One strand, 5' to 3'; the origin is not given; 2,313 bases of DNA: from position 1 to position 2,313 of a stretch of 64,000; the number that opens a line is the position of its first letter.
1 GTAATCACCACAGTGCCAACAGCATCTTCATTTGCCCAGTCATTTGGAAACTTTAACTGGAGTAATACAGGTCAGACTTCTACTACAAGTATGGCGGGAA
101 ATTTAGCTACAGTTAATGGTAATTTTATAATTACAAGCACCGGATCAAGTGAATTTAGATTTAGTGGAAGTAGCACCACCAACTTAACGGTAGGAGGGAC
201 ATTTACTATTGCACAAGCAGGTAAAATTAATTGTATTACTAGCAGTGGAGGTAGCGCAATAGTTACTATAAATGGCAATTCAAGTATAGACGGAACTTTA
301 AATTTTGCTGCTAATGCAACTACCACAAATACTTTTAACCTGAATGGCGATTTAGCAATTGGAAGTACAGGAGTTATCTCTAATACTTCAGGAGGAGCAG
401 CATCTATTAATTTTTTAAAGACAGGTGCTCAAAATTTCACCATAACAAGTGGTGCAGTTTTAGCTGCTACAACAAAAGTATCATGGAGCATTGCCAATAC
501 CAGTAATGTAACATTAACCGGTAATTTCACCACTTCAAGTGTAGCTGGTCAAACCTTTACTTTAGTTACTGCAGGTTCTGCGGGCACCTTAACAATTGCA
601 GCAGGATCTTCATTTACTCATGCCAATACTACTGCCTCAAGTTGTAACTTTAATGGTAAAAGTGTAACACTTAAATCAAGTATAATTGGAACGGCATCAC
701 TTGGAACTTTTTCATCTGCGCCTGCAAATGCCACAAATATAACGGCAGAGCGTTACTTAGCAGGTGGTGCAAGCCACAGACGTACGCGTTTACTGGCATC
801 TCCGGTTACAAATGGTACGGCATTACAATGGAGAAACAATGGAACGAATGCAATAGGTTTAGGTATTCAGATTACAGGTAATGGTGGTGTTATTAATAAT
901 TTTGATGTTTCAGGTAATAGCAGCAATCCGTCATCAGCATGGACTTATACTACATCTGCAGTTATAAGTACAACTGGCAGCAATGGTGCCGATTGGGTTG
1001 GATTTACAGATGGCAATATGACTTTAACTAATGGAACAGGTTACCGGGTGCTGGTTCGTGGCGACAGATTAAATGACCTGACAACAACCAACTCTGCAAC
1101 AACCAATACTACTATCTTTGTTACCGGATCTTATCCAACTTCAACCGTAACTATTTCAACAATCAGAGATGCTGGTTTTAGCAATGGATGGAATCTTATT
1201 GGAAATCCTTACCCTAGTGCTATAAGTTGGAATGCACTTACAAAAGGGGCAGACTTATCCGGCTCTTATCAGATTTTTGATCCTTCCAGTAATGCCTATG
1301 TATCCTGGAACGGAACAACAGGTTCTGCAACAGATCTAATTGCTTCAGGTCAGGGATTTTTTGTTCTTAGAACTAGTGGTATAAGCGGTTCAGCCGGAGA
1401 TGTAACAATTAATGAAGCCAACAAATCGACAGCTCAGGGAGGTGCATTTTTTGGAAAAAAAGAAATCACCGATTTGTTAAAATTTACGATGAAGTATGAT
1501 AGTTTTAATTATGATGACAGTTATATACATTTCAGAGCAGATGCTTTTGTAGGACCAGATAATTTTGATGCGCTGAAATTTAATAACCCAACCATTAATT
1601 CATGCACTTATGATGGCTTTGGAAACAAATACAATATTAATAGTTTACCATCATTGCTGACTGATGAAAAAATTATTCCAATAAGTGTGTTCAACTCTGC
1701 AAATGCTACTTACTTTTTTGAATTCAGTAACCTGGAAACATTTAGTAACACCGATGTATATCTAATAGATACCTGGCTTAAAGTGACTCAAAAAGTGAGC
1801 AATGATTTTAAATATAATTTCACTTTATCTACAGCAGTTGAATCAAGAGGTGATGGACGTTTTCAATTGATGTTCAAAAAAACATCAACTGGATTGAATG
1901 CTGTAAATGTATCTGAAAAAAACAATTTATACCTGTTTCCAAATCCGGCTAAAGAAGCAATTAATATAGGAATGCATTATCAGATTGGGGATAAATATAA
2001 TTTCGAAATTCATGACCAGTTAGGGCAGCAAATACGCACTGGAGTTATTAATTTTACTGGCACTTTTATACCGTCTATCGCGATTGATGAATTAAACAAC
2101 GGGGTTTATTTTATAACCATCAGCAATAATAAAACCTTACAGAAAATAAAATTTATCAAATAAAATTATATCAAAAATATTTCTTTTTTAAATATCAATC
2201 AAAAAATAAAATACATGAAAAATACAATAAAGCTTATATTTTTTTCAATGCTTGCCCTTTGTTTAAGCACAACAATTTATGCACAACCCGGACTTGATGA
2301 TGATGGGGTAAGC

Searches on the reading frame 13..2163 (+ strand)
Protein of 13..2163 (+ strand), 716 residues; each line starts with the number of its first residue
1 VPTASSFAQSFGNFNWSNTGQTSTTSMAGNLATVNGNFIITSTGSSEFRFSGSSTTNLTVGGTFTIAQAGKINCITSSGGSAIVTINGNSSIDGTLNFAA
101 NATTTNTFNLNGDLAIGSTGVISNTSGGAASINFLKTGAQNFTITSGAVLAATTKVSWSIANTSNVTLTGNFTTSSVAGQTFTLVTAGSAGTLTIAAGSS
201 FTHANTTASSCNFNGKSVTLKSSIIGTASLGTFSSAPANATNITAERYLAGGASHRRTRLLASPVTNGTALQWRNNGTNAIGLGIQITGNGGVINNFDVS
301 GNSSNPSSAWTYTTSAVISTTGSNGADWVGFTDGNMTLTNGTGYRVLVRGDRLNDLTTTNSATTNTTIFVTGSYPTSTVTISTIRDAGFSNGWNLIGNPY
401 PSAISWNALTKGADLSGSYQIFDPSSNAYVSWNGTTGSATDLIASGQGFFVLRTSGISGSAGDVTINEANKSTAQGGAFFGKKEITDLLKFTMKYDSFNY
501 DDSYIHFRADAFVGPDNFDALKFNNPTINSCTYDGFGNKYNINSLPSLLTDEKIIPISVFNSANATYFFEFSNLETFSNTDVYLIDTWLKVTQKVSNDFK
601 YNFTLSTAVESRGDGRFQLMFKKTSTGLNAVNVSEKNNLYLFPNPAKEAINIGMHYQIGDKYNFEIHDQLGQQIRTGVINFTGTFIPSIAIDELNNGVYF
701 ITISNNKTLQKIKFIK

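Call 60: search_protein_families(library=pfam, proteins=[window:13-2163:+], max_evalue=0.0001)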
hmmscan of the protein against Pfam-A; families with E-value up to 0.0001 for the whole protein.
window:13-2163:+ (716 aa): 1 family
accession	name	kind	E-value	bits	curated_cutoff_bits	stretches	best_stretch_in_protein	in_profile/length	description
PF18962.6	Por_Secre_tail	-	1.2e-09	38.8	27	1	641-712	1-73/75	Secretion system C-terminal sorting domain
